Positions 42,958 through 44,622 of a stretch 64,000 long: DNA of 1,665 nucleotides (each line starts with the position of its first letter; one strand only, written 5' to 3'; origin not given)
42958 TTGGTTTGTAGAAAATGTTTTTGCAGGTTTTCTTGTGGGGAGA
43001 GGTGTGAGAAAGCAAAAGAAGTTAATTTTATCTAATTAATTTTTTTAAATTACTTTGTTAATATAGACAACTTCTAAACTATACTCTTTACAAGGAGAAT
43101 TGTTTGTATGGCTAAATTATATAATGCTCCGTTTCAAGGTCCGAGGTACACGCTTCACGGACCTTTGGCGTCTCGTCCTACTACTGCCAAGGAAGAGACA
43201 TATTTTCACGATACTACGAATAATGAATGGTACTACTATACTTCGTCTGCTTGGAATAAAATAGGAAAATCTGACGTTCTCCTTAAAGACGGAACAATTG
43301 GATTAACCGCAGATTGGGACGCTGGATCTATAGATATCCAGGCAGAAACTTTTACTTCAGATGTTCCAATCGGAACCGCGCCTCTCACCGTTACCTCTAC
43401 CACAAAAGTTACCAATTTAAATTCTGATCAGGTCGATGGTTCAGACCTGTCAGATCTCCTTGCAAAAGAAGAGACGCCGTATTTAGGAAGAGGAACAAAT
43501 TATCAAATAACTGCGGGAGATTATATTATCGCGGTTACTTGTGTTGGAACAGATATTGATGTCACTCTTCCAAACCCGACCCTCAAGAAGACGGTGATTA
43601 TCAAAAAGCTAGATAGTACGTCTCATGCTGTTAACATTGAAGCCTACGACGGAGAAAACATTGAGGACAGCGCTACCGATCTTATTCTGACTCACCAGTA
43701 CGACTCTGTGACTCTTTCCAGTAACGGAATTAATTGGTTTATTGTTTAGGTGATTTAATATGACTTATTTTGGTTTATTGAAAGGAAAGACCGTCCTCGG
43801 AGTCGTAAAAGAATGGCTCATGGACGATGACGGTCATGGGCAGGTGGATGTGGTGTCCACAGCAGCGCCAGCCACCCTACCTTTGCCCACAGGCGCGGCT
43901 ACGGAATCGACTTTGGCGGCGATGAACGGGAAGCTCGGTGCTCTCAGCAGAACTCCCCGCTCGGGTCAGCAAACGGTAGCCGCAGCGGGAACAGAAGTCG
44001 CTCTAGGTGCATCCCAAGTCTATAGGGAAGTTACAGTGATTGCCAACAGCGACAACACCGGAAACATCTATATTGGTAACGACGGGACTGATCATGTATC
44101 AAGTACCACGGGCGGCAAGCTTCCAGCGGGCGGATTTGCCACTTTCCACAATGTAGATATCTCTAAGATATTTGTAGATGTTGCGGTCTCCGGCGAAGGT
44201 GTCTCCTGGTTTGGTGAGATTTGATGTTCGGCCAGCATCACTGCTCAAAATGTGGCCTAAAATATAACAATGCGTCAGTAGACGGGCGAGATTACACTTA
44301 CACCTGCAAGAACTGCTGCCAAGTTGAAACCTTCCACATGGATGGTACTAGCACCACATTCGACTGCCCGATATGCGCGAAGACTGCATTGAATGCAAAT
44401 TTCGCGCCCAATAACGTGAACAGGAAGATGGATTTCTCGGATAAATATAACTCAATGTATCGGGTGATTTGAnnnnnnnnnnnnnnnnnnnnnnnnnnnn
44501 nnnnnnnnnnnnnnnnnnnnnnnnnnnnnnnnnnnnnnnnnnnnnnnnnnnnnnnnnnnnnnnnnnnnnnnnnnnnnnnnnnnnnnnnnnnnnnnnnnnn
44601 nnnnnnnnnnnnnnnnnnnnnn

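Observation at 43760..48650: Compositional island: fibre/tailspike genes and an adjacent 3-gene operon have much higher GC than the rest of the window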

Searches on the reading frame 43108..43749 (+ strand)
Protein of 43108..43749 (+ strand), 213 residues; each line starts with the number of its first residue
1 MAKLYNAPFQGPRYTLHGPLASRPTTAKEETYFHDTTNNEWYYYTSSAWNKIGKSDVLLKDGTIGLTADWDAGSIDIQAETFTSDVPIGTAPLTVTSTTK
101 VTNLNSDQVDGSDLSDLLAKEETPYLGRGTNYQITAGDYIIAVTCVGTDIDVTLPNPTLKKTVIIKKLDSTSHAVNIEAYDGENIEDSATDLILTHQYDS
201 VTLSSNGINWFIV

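Call 11: search_protein_families(library=pfam, proteins=[window:43108-43749:+], max_evalue=0.1)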
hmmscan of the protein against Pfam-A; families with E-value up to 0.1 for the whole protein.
window:43108-43749:+ (213 aa): 0 families

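Call 12: search_protein_families(library=phrogs, proteins=[window:43108-43749:+], max_evalue=0.1)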
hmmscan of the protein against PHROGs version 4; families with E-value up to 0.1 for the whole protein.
window:43108-43749:+ (213 aa): 5 families
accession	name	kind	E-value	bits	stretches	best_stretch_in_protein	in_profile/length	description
phrog_8309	-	unknown function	0.0037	17.5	1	19-78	21-80/312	-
phrog_8859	-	unknown function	0.0099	15.9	1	113-191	30-107/400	-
phrog_1325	-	unknown function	0.022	15.2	1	8-55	41-84/334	-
phrog_24027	-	unknown function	0.059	14.2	0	120-171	26-79/136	-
phrog_4120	-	tail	0.088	12.8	1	20-110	78-162/360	minor tail protein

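Call 47: find_related_loci(query=window:43108-43749:+, collection=viral_contigs, flank=10000)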
Query window:43108-43749:+ (213 aa) in viral_contigs; peptide patterns used: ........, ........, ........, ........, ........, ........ (x = any residue, [..] = any of these).
24 stretches matched a pattern, but none encodes a relative of the query by tblastn (E <= 1e-3).

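Call 79: find_related_loci(query=window:43108-43749:+, collection=metagenome_contigs, flank=10000)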
Query window:43108-43749:+ (213 aa) in metagenome_contigs; peptide patterns used: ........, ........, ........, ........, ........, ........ (x = any residue, [..] = any of these).
471 stretches matched a pattern, but none encodes a relative of the query by tblastn (E <= 1e-3).

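Call 85: search_protein_families(library=padloc, proteins=[window:43108-43749:+], max_evalue=0.01)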
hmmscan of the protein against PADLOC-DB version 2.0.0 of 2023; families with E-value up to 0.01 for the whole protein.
window:43108-43749:+ (213 aa): 0 families

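Call 86: search_protein_families(library=ncbifam, proteins=[window:43108-43749:+], max_evalue=0.01)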
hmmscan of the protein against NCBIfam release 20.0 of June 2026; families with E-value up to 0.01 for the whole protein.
window:43108-43749:+ (213 aa): 0 families

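Call 109: search_dna_similar(query=window:43108-43749:+, collection=phages, mode=protein, max_evalue=0.001, max_rows=15)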
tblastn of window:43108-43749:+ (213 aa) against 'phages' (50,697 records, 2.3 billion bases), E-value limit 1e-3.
Records with a match: 4; places in all: 5; records where one place covers at least 80% of the query: 0.
Best place of each record, by identity: 60-80% 1; <60% 3.
By first word of the organism name: Halorubrum 2; Thermus 1; Synechococcus 1.
By host as written in the record: Halorubrum sp. 2; Thermus thermophilus HB27 1; Synechococcus sp. WH7803 1.
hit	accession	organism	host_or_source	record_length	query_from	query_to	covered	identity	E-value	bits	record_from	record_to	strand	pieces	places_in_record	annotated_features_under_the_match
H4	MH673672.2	Thermus phage phiFa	Thermus thermophilus HB27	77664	74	180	50%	31.6%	1e-4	48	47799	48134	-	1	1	distal tail fiber protein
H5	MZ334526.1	Halorubrum tailed virus 29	Halorubrum sp.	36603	135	213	37%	39.5%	3e-4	47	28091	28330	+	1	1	hypothetical protein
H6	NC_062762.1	Halorubrum tailed virus 29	Halorubrum sp.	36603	135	213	37%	39.5%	3e-4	47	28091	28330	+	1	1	hypothetical protein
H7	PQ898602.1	Synechococcus phage S-SCSM2R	Synechococcus sp. WH7803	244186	77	115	18%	61.5%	2e-4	47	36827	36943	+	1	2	long tail fiber distal subunit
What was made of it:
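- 43108..43749 (+): Native (backbone-GC) tail-fibre-like gene, 213 aa, abutting the left edge of the island. Weak tblastn matches to annotated distal tail fibre proteins of Thermus phage phiFa and Synechococcus phage S-SCSM2R, and to HRTV-29 (call 109).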

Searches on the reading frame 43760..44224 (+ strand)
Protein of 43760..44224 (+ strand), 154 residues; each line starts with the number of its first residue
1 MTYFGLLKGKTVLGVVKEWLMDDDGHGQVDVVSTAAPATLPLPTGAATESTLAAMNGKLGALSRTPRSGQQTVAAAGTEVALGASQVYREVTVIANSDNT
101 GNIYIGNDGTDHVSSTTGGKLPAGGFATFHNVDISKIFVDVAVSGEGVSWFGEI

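Call 11: search_protein_families(library=pfam, proteins=[window:43760-44224:+], max_evalue=0.1)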
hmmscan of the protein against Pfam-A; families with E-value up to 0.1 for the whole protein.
window:43760-44224:+ (154 aa): 0 families

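Call 12: search_protein_families(library=phrogs, proteins=[window:43760-44224:+], max_evalue=0.1)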
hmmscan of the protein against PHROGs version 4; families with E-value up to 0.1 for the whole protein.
window:43760-44224:+ (154 aa): 2 families
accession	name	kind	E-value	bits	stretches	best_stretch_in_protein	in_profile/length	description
phrog_30508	-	unknown function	0.027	15.7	1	68-127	19-78/115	-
phrog_10496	-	unknown function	0.073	14.1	0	70-106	11-47/57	-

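Call 39: find_homologous_proteins(query=A1, max_evalue=0.001)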
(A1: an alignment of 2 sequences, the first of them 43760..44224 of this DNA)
Query A1 (2 sequences) (154 aa, profile of the alignment): 41 proteins with E <= 0.001 among 939 candidates.
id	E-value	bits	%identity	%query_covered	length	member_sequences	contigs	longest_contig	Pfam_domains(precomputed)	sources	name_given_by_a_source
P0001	1.8e-85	303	100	100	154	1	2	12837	-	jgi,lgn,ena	-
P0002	2.1e-64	234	59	60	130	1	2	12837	-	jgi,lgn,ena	-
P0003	3.0e-52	195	65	87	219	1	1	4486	-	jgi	jgi:hypothetical protein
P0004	6.2e-30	122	46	81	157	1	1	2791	-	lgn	-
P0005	6.0e-28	116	59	60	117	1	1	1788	-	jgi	-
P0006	1.3e-20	92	48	60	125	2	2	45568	-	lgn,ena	-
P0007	5.5e-18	83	50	56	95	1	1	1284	-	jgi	jgi:hypothetical protein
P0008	2.1e-17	81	48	55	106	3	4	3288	-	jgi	jgi:hypothetical protein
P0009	8.1e-17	79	50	56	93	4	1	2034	-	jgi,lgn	jgi:hypothetical protein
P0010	1.2e-16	79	47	55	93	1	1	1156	-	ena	-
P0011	1.2e-16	79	51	55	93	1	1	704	-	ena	-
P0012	3.9e-16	77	49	55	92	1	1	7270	-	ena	-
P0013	4.3e-16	77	46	55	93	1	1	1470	-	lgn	-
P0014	5.8e-16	77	47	55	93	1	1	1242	-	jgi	-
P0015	5.9e-16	77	48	55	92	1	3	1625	-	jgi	jgi:hypothetical protein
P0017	8.2e-16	76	46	55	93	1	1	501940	-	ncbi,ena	-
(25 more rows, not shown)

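Call 41: find_encoding_contigs(protein=P0017, flank=10000, max_places=2)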
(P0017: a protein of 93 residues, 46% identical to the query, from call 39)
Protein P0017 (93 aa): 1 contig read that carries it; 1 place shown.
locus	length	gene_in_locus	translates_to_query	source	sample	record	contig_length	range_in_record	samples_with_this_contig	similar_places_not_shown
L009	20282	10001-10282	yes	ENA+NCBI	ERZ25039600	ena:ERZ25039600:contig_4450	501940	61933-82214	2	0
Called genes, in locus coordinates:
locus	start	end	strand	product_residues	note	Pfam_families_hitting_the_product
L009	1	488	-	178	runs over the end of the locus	PF04955:HupE_UreJ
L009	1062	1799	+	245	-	PF22624:AASDHPPT_N, PF01648:ACPS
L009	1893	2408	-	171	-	PF13302:Acetyltransf_3, PF00583:Acetyltransf_1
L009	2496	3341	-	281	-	PF13489:Methyltransf_23, PF01135:PCMT, PF01209:Ubie_methyltran, PF06325:PrmA (weak), PF13847:Methyltransf_31, PF08241:Methyltransf_11, PF08242:Methyltransf_12, PF13649:Methyltransf_25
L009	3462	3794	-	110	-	PF12840:HTH_20, PF01022:HTH_5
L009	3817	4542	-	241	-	PF01177:Asp_Glu_race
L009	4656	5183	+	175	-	PF01613:Flavin_Reduct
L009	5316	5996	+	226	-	-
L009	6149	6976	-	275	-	PF18899:DUF5655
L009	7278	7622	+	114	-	-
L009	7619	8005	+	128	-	-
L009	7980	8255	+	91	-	-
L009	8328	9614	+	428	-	PF17289:Terminase_6C (faint)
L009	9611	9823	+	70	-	-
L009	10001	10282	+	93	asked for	-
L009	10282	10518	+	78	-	-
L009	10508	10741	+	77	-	-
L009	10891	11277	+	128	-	PF13385:Laminin_G_3 (weak)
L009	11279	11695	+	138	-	-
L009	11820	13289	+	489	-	-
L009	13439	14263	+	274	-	PF01183:Glyco_hydro_25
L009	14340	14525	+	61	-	-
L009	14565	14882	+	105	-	-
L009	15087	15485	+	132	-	-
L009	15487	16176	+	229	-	PF25209:Phage_capsid_4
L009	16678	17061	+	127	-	-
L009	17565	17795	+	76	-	-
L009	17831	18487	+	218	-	-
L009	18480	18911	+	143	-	-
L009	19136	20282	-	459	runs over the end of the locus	PF00990:GGDEF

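Call 42: find_encoding_contigs(protein=P0006, flank=10000, max_places=2)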
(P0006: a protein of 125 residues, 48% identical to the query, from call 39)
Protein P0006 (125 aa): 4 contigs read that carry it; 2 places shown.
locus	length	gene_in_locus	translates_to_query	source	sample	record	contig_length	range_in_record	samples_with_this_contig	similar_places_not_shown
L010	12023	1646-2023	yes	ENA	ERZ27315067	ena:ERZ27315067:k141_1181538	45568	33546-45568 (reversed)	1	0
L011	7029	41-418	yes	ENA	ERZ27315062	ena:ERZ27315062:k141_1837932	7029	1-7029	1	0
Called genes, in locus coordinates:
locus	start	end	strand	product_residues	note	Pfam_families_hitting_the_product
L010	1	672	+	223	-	?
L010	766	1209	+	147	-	-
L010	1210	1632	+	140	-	-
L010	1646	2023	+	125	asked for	-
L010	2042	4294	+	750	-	-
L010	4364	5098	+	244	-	-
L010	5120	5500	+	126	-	-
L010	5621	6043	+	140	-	PF05105:Phage_holin_4_1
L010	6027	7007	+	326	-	PF07833:Cu_amine_oxidN1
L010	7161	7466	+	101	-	-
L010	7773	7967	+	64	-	-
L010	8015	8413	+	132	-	PF20038:HTH_59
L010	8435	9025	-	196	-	PF01381:HTH_3 (weak), PF12844:HTH_19, PF13560:HTH_31 (weak), PF00717:Peptidase_S24 (weak)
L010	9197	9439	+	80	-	-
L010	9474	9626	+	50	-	-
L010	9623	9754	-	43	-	-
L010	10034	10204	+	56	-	-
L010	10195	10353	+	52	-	-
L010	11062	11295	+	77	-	PF04014:MazE_antitoxin (weak)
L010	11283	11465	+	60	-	-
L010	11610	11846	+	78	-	-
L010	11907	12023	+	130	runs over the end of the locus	-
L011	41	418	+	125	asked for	-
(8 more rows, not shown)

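Call 43: find_encoding_contigs(protein=P0003, flank=10000, max_places=2)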
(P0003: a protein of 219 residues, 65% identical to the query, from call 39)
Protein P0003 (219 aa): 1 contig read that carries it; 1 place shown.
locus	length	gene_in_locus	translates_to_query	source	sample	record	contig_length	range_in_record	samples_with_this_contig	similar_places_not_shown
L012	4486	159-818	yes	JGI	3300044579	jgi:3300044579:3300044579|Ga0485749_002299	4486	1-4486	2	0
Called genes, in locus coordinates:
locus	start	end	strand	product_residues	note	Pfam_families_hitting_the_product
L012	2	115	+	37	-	?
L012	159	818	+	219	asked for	-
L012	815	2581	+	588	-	PF05048:NosD (faint), PF13229:Beta_helix (faint)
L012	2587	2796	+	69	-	-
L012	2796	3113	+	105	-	-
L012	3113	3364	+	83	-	PF11195:Tad2-like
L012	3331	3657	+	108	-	-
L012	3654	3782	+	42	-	-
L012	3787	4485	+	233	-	?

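Call 85: search_protein_families(library=padloc, proteins=[window:43760-44224:+], max_evalue=0.01)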
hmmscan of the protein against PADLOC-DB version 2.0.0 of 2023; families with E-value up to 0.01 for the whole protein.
window:43760-44224:+ (154 aa): 0 families

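Call 86: search_protein_families(library=ncbifam, proteins=[window:43760-44224:+], max_evalue=0.01)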
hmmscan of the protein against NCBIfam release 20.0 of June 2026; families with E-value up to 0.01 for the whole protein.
window:43760-44224:+ (154 aa): 1 family
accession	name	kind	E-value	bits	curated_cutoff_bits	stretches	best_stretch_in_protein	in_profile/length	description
NF051885.1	tranpepglycosPbpC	equivalog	0.0063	15.1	900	1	68-129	525-589/632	multimodular transpeptidase-transglycosylase PbpC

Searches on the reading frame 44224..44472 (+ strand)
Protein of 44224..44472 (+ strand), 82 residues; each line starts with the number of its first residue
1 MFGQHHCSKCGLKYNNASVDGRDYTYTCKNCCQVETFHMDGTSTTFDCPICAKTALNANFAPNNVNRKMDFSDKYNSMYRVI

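Call 11: search_protein_families(library=pfam, proteins=[window:44224-44472:+], max_evalue=0.1)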
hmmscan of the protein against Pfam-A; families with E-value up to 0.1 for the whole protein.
window:44224-44472:+ (82 aa): 4 families
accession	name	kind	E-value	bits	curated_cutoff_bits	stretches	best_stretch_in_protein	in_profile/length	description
PF13878.12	zf-C2H2_3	-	0.0084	16.3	27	1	2-18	11-27/40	zinc-finger of acetyl-transferase ESCO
PF09723.15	Zn_ribbon_8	-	0.034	14.6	34.4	1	24-54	4-35/41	Zinc ribbon domain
PF25206.1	DUF7836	-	0.056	13.7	26.7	0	39-61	24-46/59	Domain of unknown function (DUF7836)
PF12760.12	Zn_ribbon_IS1595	-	0.079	13.4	25.4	0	4-33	17-45/46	Transposase zinc-ribbon domain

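Call 12: search_protein_families(library=phrogs, proteins=[window:44224-44472:+], max_evalue=0.1)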
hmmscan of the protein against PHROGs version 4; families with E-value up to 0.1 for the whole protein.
window:44224-44472:+ (82 aa): 1 family
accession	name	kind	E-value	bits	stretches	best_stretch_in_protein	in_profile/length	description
phrog_37414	-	unknown function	0.028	15.1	1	7-78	97-167/204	-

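Call 85: search_protein_families(library=padloc, proteins=[window:44224-44472:+], max_evalue=0.01)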
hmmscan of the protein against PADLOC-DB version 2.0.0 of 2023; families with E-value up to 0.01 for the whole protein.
window:44224-44472:+ (82 aa): 0 families

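Call 86: search_protein_families(library=ncbifam, proteins=[window:44224-44472:+], max_evalue=0.01)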
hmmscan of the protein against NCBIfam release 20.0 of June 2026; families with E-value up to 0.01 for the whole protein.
window:44224-44472:+ (82 aa): 1 family
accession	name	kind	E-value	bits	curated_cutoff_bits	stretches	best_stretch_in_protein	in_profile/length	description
TIGR02605.1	CxxC_CxxC_SSSS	subfamily_domain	0.0073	16.4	31.3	1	24-58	4-39/52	FmdB family zinc ribbon protein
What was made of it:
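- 44224..44472 (+): 82-aa Cys-rich (CxxC-type) small protein between the paralogs. Only sub-threshold zinc-ribbon hits (calls 11, 86).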
